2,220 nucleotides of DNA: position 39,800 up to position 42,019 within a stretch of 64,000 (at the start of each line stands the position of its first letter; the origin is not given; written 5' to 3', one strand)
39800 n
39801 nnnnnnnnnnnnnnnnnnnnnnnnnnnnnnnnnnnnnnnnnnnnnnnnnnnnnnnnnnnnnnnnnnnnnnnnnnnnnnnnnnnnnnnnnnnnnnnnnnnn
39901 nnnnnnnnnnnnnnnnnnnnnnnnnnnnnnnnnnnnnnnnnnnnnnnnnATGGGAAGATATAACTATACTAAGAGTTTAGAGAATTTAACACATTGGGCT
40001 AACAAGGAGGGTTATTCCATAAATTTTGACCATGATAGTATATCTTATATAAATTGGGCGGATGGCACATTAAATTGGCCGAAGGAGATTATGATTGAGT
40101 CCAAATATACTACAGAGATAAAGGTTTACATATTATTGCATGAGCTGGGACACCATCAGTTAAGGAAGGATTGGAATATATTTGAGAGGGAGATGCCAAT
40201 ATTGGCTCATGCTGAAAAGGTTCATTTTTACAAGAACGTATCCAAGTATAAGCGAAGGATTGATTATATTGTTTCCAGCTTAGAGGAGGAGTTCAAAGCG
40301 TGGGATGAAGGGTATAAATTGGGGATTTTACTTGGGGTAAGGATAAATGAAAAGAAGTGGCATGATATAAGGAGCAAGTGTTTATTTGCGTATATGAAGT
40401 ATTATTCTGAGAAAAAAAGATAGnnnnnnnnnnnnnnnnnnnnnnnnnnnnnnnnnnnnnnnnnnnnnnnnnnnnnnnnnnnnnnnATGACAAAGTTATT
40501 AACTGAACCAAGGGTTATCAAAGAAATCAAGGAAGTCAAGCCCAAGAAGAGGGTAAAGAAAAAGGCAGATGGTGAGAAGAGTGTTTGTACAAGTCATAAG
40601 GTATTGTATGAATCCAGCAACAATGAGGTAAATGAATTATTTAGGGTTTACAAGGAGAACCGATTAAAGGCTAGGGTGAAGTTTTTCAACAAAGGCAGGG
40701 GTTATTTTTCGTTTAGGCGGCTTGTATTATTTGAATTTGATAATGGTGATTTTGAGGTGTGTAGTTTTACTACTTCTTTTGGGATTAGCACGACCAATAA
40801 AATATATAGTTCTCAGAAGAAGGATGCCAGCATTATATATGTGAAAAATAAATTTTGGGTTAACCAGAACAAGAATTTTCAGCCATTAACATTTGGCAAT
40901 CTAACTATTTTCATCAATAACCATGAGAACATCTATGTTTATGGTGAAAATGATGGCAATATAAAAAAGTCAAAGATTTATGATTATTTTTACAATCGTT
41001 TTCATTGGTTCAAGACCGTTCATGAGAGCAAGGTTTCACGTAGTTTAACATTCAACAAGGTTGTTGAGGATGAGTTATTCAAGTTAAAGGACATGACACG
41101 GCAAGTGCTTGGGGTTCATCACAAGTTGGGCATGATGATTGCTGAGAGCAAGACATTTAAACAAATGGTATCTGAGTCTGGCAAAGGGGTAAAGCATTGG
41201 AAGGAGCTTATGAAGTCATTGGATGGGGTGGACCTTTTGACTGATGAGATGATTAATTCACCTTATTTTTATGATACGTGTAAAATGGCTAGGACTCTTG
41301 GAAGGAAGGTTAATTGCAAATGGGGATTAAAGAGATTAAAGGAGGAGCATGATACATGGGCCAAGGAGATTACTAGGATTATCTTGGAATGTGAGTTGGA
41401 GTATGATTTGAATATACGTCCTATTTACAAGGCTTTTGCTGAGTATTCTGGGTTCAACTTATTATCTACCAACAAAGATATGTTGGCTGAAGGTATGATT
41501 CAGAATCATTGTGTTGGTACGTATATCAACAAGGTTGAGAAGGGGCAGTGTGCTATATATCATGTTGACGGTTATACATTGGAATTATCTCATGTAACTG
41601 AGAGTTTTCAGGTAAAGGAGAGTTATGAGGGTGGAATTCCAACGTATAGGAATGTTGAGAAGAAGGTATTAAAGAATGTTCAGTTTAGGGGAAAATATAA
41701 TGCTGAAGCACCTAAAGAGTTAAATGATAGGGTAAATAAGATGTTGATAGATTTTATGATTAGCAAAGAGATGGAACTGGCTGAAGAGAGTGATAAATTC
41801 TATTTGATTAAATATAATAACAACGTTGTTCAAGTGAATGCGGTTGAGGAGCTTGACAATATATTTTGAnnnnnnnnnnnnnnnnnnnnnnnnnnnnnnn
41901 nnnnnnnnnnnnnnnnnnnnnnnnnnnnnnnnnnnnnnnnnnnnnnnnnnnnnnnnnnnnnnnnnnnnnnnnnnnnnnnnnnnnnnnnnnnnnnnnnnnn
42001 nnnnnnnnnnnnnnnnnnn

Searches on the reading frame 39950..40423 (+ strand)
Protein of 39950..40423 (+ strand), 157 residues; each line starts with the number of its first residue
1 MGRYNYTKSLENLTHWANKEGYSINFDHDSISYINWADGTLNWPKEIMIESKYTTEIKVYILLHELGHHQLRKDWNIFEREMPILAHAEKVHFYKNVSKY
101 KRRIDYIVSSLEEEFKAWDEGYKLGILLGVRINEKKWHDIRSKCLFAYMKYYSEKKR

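Call 3: search_protein_families(library=pfam, proteins=[window:39950-40423:+], max_evalue=0.1)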
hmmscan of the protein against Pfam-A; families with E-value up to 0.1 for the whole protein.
window:39950-40423:+ (157 aa): 0 families

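Call 4: search_protein_families(library=phrogs, proteins=[window:39950-40423:+], max_evalue=0.01)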
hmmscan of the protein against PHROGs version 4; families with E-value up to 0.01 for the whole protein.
window:39950-40423:+ (157 aa): 0 families
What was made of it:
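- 39950..40423 (+): 157-aa protein with an HELGH zincin-type motif, upstream of the PcfJ-like gene. A conserved syntenic neighbour whose link to the pair is not established. No HMM hit (calls 3, 4).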

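Call 26: search_protein_families(library=padloc, proteins=[window:39950-40423:+], max_evalue=0.1)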
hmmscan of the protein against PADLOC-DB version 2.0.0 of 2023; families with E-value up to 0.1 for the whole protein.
window:39950-40423:+ (157 aa): 0 families

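Call 27: search_protein_families(library=ncbifam, proteins=[window:39950-40423:+], max_evalue=0.1)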
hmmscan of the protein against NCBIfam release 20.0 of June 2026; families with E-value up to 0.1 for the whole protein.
window:39950-40423:+ (157 aa): 1 family
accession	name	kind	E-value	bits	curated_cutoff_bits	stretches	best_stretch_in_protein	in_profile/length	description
NF047582.1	LIC13081_fam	equivalog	0.081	13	185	0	33-83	20-72/154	LIC13081 family protein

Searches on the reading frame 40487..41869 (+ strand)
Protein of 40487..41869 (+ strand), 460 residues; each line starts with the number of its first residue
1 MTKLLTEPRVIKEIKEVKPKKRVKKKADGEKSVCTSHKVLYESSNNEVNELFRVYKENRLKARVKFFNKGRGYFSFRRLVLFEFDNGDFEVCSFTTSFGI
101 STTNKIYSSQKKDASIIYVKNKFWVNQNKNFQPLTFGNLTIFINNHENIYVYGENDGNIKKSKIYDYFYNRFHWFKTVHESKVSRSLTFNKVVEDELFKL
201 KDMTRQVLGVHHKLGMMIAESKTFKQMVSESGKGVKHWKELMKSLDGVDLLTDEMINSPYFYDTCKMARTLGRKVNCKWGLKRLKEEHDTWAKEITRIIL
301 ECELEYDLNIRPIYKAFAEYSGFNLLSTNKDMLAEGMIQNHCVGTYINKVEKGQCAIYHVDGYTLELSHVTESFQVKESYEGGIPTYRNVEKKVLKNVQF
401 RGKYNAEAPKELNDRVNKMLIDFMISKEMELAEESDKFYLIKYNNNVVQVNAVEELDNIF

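Call 3: search_protein_families(library=pfam, proteins=[window:40487-41869:+], max_evalue=0.1)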
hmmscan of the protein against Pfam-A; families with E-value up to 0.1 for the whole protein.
window:40487-41869:+ (460 aa): 1 family
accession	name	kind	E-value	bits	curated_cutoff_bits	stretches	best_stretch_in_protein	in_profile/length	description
PF14284.11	PcfJ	-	1.5e-10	41.5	25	1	261-361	2-106/147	PcfJ-like protein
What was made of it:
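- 40487..41869 (+): Convergent 460-aa PcfJ-like gene. A conserved syntenic neighbour whose functional link to the pair is not established. PF14284 E 1.5e-10 (call 3).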

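Call 4: search_protein_families(library=phrogs, proteins=[window:40487-41869:+], max_evalue=0.01)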
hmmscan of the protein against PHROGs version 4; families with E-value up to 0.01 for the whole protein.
window:40487-41869:+ (460 aa): 2 families
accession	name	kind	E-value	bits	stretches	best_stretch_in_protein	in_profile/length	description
phrog_8470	-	unknown function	1e-05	25.6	1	282-358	417-501/567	-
phrog_3169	-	unknown function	0.00012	22.3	1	312-371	368-432/474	-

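Call 26: search_protein_families(library=padloc, proteins=[window:40487-41869:+], max_evalue=0.1)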
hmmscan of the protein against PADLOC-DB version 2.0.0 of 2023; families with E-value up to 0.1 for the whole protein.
window:40487-41869:+ (460 aa): 0 families

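Call 27: search_protein_families(library=ncbifam, proteins=[window:40487-41869:+], max_evalue=0.1)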
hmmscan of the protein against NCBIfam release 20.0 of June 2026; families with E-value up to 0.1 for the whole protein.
window:40487-41869:+ (460 aa): 0 families
